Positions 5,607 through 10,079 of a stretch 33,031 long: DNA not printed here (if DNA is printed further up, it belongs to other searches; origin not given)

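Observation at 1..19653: Candidate Gram-positive polysaccharide-utilisation system: surface beta-helix and SLH proteins feeding a cytoplasmic lyase/GH88/GH3 trio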

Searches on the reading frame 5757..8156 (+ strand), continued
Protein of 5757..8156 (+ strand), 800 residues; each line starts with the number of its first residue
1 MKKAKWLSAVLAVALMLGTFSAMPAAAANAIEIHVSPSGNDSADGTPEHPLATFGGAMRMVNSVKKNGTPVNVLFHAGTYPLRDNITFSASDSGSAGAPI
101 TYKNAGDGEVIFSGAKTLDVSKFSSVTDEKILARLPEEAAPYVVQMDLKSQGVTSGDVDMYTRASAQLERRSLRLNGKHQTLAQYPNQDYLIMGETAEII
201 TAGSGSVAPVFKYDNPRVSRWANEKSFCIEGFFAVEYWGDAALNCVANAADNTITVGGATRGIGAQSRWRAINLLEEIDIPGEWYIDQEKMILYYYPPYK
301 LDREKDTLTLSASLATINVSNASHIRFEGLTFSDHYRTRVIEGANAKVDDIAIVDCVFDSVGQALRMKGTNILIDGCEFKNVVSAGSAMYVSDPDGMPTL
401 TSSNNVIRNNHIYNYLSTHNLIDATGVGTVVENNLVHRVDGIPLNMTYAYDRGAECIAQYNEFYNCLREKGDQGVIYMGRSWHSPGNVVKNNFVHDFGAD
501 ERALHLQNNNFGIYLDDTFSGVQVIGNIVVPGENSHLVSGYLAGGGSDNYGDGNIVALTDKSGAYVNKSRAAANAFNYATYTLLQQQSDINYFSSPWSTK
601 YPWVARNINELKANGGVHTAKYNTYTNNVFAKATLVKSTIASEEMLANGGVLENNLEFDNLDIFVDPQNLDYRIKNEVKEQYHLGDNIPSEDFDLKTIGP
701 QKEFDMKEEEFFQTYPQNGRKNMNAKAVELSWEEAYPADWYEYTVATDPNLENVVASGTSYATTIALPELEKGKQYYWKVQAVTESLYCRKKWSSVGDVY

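Call 93: search_protein_families(library=pfam, proteins=[L008:5035-7185:+], max_evalue=0.01)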
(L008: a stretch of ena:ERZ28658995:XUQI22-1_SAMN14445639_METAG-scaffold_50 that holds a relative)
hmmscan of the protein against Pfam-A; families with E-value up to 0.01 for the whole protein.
L008:5035-7185:+ (716 aa): 3 families
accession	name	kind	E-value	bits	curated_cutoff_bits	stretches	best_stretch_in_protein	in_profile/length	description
PF13205.12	Big_5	-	0.0014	19.8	23.6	0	47-99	36-88/105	Bacterial Ig-like domain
PF25514.1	P3_C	-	0.0018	19.2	27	0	206-272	24-90/140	P3 major capsid protein C-terminal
PF20579.4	LapA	-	0.0079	17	27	0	37-92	17-73/99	LapA domain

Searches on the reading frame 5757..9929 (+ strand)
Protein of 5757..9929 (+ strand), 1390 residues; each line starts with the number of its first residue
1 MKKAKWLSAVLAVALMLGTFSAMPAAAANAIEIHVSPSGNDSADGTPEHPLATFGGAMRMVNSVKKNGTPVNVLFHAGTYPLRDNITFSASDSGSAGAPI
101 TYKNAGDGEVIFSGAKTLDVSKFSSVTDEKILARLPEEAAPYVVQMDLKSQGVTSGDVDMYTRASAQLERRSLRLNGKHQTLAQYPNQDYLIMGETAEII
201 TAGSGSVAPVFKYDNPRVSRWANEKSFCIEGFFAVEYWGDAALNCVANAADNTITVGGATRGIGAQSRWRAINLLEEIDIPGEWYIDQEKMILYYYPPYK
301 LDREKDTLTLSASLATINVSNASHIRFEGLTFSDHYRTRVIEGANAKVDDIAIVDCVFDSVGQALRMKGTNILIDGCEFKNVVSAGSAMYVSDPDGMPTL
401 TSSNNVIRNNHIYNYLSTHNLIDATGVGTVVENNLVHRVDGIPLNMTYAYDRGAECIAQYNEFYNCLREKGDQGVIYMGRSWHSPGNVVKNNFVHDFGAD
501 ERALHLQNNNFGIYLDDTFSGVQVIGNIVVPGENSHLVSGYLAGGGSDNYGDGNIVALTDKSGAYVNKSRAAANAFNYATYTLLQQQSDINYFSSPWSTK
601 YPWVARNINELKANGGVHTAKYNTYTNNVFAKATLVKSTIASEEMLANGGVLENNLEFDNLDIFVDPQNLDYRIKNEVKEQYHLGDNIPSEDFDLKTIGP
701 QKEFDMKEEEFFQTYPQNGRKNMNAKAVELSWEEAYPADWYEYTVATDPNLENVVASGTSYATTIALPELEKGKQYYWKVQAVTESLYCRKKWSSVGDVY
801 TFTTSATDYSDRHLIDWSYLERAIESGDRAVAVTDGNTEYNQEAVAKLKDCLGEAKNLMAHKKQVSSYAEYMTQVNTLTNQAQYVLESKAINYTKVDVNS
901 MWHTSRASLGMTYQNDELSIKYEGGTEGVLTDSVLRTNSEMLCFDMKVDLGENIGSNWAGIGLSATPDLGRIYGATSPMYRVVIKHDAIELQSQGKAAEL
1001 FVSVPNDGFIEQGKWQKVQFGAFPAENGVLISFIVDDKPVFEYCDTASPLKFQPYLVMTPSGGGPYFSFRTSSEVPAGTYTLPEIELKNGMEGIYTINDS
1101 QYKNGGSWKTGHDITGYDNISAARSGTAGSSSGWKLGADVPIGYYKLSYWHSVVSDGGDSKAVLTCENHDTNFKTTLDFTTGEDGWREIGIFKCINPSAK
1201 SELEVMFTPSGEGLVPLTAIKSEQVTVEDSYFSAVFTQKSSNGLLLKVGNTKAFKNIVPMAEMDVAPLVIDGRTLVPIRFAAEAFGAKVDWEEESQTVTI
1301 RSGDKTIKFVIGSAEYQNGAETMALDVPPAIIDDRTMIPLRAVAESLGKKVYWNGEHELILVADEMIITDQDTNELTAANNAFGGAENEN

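Call 3: search_protein_families(library=pfam, proteins=[window:5757-9929:+], max_evalue=0.01)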
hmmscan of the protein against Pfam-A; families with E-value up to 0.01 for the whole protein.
window:5757-9929:+ (1390 aa): 4 families
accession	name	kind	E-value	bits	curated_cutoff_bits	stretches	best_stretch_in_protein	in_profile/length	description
PF07833.16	Cu_amine_oxidN1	-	1.6e-34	118.6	24.2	1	1262-1358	8-104/108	Copper amine oxidase N-terminal domain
PF13229.12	Beta_helix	-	6.6e-06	26.3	25.9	1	351-528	11-157/158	Right handed beta helix region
PF00041.27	fn3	-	0.002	18.8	25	1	722-785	10-71/84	Fibronectin type III domain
PF21231.2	GH141_M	-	0.0071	16.6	27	0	268-297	126-155/156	GH141 insertion domain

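Call 8: search_protein_families(library=ncbifam, proteins=[window:5757-9929:+], max_evalue=0.01)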
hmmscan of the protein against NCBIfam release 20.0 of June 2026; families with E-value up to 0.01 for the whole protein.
window:5757-9929:+ (1390 aa): 0 families

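Call 10: search_solved_structures(query=window:5757-9929:+, max_evalue=1)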
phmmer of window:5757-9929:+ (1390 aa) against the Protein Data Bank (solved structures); distinct sequences matched with E-value up to 1: 12.
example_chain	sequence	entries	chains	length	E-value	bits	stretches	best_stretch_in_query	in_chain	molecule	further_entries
5mqp_A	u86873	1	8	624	3.3e-10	41.5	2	29-115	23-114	Glycoside hydrolase BT_1002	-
9rx2_A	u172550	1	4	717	3.7e-10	41.3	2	13-166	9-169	Parallel beta-helix repeat protein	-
2y1l_E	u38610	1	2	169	0.0011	19.8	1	38-86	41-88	DARPIN-8.4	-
5le2_A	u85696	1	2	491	0.039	14.7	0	38-83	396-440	DDD_D12_15_D12_15_D12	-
5lec_A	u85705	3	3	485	0.04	14.7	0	38-83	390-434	DDD_D12_12_D12_12_D12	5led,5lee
5leb_A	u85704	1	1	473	0.052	14.3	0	38-83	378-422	DDD_D12_06_D12_06_D12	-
5le3_A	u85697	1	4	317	0.37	11.5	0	38-83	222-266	DD_D12_09_D12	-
5le7_A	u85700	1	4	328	0.39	11.4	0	38-83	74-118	DD_D12_13_D12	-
5le6_A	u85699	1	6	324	0.41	11.4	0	38-83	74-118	DD_D12_09_D12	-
5le8_A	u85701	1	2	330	0.43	11.3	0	38-83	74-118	DD_D12_15_D12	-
5le4_A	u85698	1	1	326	0.45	11.2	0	38-83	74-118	DD_D12_11_D12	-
7tbq_A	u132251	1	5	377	0.76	10.4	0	7-83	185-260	D7 LOV2-DARPin fusion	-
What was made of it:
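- On GH141 (CAZy): Pfam Beta_helix hits on g2 and g3 (call 3). g3 against 5MQP scores 3e-10 pairwise (call 10).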
